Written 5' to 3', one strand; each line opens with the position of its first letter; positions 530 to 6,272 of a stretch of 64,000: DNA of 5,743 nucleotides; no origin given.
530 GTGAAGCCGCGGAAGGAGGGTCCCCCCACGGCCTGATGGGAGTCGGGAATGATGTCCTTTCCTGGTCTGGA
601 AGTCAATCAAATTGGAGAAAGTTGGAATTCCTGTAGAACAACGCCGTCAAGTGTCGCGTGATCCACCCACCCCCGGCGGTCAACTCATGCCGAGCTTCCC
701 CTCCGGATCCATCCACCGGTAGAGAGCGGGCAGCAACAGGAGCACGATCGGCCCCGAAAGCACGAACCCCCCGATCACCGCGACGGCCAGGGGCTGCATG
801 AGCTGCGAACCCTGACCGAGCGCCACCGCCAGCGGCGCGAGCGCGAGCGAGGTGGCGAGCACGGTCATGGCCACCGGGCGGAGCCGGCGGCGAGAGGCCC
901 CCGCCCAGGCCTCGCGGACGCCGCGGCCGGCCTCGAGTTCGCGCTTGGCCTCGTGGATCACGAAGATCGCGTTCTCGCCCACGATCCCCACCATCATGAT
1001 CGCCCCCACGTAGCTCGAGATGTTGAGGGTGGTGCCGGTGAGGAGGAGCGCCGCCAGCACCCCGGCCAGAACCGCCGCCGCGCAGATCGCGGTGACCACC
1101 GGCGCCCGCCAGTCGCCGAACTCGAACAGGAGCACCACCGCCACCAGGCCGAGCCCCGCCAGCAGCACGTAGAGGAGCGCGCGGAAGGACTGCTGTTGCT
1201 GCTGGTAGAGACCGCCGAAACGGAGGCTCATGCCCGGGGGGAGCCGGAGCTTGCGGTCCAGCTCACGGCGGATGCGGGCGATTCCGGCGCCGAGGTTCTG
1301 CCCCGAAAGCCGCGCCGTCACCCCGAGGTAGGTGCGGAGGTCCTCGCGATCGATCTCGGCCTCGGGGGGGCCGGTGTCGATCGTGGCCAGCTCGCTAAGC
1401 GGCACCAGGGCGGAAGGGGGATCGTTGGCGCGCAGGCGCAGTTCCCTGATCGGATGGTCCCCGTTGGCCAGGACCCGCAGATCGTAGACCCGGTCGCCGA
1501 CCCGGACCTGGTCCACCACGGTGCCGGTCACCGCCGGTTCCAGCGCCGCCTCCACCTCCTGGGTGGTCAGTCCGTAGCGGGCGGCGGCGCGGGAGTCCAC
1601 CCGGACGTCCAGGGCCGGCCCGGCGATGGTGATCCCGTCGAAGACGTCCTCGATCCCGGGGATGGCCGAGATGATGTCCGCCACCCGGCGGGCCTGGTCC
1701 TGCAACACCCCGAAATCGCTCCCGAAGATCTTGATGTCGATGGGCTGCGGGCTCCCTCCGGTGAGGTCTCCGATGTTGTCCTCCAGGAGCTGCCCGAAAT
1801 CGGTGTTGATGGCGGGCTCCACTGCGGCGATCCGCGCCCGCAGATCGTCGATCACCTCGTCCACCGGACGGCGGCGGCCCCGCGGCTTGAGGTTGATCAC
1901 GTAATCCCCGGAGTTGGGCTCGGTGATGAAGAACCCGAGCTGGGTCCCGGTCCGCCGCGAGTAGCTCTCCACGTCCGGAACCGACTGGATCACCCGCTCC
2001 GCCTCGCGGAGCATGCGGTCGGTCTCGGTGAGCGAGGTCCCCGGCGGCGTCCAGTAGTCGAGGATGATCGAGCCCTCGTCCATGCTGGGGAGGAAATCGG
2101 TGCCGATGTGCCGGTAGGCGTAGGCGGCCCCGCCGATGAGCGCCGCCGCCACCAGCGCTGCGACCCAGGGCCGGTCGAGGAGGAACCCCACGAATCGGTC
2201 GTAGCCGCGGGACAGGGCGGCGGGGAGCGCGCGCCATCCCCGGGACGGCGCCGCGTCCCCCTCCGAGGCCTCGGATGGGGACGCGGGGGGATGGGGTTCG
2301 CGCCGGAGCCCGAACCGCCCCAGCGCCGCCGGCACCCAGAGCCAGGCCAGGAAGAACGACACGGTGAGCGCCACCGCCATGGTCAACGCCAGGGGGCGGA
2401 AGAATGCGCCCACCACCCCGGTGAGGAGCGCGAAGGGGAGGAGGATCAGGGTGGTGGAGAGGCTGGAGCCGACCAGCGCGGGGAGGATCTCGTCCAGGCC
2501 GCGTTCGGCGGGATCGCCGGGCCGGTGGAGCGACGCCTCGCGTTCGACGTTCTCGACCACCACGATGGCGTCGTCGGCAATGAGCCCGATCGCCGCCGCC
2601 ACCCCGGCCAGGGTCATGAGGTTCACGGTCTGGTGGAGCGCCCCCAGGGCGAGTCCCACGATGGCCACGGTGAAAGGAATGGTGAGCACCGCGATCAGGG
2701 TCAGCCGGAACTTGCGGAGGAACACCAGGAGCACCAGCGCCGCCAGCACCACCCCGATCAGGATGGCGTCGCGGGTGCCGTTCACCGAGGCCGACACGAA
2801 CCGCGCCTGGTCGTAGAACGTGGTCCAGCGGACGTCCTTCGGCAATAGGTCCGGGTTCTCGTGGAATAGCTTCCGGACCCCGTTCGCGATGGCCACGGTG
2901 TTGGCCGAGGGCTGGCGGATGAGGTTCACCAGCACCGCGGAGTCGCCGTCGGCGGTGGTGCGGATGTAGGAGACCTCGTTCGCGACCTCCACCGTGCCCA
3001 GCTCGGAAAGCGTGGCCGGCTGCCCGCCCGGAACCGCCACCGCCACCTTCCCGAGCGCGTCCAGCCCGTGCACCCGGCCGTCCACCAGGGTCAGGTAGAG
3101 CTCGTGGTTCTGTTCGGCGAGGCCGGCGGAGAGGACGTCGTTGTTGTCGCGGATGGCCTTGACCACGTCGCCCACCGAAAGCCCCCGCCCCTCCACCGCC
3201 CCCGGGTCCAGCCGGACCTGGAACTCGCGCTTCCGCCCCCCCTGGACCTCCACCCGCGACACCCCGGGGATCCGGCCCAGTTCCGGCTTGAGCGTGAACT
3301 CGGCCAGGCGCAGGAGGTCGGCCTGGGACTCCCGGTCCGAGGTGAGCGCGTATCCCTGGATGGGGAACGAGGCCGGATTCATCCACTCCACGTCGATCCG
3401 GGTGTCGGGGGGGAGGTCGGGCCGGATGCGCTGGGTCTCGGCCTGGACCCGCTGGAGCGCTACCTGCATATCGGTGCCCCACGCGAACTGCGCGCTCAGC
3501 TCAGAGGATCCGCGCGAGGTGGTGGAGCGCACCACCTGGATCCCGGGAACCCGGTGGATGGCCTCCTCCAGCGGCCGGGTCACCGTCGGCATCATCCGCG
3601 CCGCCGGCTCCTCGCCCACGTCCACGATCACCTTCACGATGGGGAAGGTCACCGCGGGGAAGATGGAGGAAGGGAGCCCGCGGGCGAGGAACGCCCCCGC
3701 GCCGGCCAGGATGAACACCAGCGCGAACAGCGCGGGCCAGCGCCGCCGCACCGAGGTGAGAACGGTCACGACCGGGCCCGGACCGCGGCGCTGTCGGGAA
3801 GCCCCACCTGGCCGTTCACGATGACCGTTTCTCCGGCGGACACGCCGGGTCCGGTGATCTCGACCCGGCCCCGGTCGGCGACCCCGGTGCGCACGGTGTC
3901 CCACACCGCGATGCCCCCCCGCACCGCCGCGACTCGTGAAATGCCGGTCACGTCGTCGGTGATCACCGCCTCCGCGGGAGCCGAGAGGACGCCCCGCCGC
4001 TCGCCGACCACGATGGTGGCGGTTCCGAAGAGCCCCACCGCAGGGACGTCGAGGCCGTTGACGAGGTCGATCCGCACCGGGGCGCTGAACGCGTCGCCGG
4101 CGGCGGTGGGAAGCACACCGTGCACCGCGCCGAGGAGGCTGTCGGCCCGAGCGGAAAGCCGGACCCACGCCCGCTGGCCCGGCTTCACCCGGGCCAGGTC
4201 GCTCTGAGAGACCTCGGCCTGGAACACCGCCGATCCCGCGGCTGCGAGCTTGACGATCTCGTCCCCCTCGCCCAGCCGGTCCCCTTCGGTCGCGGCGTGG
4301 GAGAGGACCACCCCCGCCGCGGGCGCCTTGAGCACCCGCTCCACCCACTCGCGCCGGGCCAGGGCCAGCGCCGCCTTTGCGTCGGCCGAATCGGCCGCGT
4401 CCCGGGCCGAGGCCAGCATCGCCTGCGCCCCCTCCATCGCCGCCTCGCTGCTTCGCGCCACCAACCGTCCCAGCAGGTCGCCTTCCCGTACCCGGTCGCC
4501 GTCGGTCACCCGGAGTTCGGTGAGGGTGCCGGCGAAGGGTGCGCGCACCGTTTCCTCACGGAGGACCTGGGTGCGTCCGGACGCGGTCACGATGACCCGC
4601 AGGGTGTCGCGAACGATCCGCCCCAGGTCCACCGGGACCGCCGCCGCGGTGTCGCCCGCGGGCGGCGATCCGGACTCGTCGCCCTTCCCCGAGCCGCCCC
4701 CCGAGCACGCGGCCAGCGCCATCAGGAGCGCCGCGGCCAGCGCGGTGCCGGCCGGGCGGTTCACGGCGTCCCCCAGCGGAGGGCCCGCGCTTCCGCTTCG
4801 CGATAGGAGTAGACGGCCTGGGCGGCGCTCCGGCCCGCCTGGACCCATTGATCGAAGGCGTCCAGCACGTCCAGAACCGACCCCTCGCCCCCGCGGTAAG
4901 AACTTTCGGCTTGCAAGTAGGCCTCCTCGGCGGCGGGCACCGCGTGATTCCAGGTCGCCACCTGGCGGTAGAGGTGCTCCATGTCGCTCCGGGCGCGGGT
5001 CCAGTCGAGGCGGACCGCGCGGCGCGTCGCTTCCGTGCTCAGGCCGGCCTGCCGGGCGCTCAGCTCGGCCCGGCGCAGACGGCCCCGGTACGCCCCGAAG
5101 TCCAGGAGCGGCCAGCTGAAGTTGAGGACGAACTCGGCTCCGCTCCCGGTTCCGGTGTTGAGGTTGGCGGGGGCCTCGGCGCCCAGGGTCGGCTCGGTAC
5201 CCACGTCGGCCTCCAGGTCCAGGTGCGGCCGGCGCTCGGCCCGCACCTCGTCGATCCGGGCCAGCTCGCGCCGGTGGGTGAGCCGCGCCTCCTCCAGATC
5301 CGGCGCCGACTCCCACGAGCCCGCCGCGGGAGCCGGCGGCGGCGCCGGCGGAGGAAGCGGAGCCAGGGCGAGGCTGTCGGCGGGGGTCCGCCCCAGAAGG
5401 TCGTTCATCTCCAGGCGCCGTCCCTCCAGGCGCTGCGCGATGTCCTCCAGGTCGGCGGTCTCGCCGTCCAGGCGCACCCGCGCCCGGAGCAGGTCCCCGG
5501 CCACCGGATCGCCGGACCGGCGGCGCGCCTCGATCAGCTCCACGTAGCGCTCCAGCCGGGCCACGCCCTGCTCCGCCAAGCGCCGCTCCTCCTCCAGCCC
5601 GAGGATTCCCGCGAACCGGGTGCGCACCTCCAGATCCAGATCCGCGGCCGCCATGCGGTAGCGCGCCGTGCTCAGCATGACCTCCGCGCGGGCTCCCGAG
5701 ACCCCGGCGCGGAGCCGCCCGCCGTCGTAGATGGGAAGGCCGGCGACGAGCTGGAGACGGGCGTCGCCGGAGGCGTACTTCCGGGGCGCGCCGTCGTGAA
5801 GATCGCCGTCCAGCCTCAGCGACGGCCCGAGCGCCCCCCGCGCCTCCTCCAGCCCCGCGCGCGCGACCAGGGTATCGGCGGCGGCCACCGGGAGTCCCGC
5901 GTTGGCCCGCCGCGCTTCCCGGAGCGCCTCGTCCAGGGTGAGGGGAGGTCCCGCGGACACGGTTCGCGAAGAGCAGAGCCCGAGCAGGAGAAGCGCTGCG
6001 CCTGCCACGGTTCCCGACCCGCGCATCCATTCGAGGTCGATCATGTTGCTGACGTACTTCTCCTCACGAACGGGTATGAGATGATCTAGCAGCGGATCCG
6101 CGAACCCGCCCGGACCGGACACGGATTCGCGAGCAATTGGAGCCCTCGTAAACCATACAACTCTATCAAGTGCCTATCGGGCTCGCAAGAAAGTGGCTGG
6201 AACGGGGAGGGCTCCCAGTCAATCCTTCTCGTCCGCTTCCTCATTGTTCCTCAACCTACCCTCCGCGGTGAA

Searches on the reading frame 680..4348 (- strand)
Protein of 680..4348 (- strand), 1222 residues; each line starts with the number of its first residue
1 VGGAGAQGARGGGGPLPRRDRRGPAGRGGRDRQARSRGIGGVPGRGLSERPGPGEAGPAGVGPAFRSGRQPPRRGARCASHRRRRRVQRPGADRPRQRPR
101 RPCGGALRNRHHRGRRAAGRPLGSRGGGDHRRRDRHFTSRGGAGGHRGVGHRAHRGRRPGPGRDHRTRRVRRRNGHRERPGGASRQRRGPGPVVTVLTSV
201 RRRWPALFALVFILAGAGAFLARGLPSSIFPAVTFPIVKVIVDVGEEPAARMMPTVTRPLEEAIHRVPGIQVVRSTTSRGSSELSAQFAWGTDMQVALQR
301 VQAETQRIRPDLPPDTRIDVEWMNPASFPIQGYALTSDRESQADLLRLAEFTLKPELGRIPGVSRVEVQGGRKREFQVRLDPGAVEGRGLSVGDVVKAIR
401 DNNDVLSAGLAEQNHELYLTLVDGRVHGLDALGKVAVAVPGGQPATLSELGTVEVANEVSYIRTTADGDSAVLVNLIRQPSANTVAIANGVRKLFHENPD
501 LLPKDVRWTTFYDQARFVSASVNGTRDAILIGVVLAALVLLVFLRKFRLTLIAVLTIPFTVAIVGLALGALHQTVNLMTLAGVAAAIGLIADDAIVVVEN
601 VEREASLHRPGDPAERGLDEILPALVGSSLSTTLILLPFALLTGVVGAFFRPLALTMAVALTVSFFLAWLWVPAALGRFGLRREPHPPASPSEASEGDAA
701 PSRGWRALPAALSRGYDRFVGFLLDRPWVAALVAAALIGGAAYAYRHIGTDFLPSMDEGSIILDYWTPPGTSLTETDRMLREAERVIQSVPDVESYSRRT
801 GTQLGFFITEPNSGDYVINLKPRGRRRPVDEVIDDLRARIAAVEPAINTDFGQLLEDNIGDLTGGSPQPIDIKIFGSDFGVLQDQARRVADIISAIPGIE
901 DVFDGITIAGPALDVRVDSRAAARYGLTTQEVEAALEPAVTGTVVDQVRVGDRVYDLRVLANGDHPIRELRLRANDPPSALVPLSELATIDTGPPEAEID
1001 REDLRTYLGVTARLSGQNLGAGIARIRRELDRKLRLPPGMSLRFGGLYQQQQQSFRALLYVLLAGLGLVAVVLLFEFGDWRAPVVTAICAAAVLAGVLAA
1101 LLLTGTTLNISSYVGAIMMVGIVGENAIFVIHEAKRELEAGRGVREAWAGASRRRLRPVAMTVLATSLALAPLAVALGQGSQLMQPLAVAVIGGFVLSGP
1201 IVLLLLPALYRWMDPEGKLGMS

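Call 74: search_protein_families(library=pfam, proteins=[window:680-4348:-], max_evalue=0.0001)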
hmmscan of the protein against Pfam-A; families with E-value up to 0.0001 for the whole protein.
window:680-4348:- (1222 aa): 1 family
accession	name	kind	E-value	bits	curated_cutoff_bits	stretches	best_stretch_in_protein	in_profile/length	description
PF00873.25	ACR_tran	-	9.9e-203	676.1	28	1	198-1212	4-1019/1021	AcrB/AcrD/AcrF family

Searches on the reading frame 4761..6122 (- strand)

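Call 74: search_protein_families(library=pfam, proteins=[window:4761-6122:-], max_evalue=0.0001)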
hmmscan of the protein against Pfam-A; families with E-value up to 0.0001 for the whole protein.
window:4761-6122:- (453 aa): 1 family
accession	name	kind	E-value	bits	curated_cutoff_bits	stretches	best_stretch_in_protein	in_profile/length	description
PF02321.23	OEP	-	1.5e-44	152.5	22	2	273-446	12-181/187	Outer membrane efflux protein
